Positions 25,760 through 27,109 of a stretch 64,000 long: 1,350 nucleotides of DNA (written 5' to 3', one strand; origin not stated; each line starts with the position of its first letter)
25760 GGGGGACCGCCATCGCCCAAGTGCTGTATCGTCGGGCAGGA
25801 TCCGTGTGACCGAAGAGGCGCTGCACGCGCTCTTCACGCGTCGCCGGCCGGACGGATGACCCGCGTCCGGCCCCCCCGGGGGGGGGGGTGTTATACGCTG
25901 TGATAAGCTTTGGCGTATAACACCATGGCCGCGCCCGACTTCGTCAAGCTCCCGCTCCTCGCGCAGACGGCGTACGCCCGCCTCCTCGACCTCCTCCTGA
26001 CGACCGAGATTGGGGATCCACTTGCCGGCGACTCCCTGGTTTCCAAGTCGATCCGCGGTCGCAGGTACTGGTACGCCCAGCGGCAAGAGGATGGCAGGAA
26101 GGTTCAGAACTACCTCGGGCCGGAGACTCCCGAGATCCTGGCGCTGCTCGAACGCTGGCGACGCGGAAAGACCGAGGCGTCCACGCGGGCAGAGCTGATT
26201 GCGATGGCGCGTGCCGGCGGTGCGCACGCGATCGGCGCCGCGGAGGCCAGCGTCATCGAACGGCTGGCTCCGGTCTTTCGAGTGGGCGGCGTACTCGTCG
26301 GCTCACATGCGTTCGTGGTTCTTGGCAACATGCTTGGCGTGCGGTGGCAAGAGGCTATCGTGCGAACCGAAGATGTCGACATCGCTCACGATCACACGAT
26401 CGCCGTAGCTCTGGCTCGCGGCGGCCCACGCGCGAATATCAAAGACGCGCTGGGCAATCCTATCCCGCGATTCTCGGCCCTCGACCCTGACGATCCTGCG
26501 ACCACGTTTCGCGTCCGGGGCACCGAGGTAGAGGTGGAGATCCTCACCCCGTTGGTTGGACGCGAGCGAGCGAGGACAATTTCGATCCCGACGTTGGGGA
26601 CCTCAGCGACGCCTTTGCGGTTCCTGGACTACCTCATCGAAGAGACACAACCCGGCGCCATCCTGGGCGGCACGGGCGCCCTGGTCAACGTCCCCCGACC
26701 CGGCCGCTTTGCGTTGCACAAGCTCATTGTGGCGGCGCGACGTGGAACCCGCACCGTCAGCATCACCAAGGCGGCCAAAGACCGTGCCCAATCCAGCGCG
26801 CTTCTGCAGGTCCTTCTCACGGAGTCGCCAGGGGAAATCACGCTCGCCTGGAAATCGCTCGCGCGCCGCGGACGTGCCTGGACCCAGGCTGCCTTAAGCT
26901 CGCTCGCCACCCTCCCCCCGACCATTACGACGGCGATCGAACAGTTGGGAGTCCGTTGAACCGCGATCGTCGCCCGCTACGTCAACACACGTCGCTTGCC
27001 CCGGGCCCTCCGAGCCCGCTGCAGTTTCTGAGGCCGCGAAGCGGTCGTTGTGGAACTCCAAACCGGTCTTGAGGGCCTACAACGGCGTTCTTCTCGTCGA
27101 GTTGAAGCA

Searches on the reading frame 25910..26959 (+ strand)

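Call 61: search_protein_families(library=pfam, proteins=[window:25910-26959:+], max_evalue=0.01)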
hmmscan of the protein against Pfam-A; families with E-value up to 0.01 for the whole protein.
window:25910-26959:+ (349 aa): 1 family
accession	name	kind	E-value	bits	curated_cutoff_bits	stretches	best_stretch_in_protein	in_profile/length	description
PF12281.14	NTP_transf_8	-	2.2e-43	149.2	26.3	1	117-317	8-216/218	Nucleotidyltransferase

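Call 65: search_protein_families(library=padloc, proteins=[window:25910-26959:+], max_evalue=0.01)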
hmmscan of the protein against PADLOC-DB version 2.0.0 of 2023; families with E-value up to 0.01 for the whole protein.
window:25910-26959:+ (349 aa): 0 families
